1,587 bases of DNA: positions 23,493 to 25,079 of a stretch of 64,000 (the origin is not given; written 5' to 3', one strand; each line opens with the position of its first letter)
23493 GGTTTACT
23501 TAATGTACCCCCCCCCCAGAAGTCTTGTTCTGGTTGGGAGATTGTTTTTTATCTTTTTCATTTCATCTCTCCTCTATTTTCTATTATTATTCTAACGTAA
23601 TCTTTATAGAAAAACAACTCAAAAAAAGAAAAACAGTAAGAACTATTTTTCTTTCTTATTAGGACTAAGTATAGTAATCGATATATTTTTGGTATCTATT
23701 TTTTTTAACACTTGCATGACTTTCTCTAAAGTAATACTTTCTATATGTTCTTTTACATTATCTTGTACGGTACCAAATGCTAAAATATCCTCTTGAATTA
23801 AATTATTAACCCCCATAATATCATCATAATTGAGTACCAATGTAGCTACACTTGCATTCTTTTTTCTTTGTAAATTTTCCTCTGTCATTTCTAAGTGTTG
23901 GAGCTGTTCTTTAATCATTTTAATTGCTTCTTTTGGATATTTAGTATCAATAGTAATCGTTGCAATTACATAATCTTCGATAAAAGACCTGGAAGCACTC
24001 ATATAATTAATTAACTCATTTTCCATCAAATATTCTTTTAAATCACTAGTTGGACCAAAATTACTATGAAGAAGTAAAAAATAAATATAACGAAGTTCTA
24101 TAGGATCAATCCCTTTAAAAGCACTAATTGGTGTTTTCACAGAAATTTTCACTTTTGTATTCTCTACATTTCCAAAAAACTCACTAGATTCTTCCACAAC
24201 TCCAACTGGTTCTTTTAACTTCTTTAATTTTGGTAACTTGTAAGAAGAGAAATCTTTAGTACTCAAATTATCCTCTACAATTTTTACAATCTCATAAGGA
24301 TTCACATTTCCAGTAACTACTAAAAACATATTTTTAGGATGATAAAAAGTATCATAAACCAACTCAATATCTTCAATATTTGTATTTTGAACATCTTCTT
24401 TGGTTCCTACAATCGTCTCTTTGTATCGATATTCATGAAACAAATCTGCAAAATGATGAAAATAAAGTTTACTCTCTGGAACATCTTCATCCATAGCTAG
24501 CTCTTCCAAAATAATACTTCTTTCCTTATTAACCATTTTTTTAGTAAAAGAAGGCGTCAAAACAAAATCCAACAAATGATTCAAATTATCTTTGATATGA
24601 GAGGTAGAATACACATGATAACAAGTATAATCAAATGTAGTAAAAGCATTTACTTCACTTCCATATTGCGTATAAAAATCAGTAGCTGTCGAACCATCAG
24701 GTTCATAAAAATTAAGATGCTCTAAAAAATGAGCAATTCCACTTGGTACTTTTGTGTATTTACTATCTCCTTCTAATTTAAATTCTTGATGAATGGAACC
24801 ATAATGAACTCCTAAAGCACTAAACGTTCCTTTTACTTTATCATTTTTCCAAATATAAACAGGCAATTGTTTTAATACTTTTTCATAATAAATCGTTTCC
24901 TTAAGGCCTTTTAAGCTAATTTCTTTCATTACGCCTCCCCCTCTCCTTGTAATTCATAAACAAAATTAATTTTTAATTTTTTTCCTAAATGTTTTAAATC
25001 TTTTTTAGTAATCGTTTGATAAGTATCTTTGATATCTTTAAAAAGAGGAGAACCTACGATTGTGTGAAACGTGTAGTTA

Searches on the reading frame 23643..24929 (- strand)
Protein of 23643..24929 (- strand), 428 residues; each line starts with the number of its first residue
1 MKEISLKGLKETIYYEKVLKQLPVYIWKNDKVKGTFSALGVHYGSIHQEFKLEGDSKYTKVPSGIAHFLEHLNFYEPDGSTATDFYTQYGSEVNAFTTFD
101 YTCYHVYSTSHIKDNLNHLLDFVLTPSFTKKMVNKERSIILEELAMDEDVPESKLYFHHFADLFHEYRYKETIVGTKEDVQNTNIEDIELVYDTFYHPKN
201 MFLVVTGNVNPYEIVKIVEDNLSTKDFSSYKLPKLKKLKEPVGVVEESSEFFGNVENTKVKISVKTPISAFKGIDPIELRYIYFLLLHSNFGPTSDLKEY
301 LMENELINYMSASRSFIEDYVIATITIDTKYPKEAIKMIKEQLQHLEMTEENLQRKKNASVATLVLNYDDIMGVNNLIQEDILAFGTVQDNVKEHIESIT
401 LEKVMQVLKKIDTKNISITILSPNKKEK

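Call 62: search_protein_families(library=pfam, proteins=[window:23643-24929:-], max_evalue=0.00001)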
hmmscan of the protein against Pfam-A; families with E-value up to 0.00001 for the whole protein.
window:23643-24929:- (428 aa): 2 families
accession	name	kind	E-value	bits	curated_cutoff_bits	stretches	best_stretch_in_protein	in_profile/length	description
PF00675.25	Peptidase_M16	-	2.2e-14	54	22.3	1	63-176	31-148/149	Insulinase (Peptidase family M16)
PF05193.26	Peptidase_M16_C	-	2.8e-11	44.1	23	1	184-359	3-180/181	Peptidase M16 inactive domain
